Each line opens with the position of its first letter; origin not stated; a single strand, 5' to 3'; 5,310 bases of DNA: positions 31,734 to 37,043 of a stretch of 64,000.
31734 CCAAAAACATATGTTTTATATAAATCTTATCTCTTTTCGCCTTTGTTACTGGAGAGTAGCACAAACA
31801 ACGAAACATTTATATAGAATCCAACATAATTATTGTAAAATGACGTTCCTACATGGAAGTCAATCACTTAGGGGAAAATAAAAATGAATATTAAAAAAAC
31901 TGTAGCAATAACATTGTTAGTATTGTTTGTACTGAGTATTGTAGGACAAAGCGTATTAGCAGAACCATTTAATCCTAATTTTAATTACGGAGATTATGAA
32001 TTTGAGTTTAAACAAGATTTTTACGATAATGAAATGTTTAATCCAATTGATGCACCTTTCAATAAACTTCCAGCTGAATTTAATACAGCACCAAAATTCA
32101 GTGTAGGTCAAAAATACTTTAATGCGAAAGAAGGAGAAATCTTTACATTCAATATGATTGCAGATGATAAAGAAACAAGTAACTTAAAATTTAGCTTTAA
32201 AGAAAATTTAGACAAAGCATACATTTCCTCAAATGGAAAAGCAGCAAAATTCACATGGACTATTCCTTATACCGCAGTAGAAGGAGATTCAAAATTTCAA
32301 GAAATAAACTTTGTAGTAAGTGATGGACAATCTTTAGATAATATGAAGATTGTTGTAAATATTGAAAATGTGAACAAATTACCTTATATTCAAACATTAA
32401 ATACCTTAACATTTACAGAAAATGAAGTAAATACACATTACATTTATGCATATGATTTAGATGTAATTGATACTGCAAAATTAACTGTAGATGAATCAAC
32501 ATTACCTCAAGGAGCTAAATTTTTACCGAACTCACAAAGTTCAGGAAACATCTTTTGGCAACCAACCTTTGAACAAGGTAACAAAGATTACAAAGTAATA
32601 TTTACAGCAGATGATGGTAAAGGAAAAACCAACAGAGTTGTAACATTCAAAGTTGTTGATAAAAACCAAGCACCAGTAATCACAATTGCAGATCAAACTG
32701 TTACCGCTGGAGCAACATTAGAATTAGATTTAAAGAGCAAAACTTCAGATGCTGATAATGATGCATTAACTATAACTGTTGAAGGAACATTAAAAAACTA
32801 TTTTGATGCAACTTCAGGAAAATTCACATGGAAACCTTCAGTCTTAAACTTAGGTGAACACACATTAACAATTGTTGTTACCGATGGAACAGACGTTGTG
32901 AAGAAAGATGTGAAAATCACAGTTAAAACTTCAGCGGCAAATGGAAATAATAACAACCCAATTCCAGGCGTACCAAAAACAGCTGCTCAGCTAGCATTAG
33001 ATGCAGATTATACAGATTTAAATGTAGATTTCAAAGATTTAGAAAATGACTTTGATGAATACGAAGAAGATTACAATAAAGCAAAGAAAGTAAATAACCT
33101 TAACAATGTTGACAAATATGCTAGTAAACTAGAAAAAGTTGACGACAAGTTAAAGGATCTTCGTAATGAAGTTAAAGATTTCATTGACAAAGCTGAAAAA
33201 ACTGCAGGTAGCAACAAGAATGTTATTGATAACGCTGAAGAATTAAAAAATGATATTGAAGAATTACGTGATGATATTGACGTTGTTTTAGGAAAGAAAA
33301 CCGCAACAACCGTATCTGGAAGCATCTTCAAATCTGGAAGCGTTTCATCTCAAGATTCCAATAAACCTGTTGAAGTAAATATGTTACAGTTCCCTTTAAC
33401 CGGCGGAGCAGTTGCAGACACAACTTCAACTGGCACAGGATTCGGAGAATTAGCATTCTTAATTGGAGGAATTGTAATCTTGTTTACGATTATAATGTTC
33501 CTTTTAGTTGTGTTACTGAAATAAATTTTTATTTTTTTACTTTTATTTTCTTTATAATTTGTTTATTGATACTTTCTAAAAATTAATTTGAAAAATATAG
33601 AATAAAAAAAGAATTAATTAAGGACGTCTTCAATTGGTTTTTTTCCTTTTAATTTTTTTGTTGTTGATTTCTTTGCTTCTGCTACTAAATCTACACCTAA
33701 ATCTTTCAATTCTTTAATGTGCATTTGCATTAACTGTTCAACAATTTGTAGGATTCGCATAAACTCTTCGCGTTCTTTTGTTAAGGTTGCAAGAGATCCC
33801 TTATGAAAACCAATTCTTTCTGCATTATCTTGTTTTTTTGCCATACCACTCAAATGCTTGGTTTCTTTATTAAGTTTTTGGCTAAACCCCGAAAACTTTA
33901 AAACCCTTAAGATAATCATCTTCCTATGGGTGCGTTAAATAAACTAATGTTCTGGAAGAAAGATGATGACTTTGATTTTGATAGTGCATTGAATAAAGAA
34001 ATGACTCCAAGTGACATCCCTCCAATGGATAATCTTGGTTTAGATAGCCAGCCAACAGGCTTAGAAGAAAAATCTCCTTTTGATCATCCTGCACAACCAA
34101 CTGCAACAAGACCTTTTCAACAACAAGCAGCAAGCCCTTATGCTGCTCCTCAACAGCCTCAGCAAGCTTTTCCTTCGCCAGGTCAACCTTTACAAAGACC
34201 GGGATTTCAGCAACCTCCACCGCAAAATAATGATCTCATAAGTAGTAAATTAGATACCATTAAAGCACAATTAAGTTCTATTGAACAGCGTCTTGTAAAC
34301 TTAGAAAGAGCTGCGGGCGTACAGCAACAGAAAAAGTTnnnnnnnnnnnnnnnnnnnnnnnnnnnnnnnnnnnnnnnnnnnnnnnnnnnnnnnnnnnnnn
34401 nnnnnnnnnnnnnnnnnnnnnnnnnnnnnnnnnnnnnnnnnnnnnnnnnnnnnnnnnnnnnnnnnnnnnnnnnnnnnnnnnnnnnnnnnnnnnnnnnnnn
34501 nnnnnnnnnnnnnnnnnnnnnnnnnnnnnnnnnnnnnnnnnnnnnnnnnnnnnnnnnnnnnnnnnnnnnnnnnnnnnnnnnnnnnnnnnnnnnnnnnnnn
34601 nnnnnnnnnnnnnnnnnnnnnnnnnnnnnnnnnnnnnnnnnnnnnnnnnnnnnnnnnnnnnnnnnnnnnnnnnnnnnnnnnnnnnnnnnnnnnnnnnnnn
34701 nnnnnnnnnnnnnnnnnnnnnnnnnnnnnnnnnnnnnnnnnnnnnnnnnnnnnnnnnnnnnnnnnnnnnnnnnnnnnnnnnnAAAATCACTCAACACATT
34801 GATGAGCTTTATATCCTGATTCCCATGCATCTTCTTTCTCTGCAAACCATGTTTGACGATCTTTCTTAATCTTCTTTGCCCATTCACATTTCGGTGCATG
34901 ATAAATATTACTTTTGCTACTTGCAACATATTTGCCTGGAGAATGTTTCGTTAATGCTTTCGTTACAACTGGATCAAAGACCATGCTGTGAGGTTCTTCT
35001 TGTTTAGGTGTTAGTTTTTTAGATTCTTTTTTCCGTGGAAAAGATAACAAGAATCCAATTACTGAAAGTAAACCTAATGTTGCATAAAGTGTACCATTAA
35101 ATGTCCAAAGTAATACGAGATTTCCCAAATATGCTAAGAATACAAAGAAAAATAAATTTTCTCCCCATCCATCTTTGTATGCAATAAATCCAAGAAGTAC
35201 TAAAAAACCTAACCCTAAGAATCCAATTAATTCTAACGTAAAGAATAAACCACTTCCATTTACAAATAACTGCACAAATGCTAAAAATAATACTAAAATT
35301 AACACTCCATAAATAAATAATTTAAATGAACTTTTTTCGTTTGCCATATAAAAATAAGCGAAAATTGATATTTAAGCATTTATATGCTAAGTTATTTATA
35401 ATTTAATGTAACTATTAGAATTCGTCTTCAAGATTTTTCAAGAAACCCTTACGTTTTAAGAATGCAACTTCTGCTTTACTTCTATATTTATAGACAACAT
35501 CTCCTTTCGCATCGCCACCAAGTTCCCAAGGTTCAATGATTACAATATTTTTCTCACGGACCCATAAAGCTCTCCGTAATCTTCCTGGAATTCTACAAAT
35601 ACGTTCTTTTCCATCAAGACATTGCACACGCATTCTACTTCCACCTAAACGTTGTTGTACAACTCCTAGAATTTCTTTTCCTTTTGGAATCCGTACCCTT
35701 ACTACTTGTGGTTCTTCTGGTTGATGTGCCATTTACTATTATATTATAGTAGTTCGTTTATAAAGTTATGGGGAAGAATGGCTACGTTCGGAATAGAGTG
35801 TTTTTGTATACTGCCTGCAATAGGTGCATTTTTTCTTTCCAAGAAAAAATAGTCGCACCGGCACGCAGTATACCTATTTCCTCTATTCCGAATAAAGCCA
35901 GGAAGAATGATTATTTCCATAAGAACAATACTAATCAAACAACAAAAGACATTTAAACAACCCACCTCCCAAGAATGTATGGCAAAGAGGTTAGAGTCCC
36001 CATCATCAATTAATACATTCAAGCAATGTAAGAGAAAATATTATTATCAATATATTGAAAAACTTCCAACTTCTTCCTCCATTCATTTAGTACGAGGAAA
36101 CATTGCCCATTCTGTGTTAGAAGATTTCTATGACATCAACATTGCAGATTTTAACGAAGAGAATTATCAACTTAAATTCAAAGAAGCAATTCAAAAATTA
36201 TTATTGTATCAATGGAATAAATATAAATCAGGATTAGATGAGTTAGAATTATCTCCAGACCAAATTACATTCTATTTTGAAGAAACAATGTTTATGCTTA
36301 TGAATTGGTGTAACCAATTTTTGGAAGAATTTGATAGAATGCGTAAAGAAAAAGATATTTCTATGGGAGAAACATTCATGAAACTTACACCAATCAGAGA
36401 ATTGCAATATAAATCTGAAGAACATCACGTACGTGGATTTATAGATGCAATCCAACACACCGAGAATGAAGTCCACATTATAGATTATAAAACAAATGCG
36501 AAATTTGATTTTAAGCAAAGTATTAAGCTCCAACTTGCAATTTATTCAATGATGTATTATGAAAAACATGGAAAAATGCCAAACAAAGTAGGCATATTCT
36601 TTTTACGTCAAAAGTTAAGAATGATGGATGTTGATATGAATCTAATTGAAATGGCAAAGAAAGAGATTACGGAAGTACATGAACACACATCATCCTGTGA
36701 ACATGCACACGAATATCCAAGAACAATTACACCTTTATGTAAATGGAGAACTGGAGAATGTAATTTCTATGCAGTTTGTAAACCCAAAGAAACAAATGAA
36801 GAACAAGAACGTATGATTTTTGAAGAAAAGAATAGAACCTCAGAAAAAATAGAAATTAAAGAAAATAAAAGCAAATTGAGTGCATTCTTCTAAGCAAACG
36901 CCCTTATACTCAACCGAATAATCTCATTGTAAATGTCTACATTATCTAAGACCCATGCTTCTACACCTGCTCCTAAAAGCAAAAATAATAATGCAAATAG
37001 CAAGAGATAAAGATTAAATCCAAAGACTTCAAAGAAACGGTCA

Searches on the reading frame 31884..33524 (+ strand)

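Call 68: search_protein_families(library=pfam, proteins=[window:31884-33524:+], max_evalue=0.001)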
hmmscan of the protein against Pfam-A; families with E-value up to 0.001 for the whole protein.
window:31884-33524:+ (546 aa): 3 families
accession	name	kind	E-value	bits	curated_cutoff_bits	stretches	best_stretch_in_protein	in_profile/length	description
PF17963.7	Big_9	-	2e-12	48.3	23.6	1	261-343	1-86/89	Bacterial Ig domain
PF05345.18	He_PIG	-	9.7e-10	39.2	24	2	267-347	6-95/96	Putative Ig domain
PF17803.7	Cadherin_4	-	6.7e-05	23.8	25.1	1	253-315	3-62/71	Bacterial cadherin-like domain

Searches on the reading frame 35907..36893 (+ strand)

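Call 69: search_protein_families(library=pfam, proteins=[window:35907-36893:+], max_evalue=0.001)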
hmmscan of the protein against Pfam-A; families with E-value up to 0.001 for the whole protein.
window:35907-36893:+ (328 aa): 3 families
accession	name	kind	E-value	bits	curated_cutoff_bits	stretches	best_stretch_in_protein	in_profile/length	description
PF12705.13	PDDEXK_1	-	5.1e-24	86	22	1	31-292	3-247/247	PD-(D/E)XK nuclease superfamily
PF08696.17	Dna2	-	2.1e-08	34.5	22.4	1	31-180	57-199/204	DNA replication factor Dna2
PF01930.23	Cas_Cas4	-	0.00021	21.9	22.7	1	147-292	27-159/160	Domain of unknown function DUF83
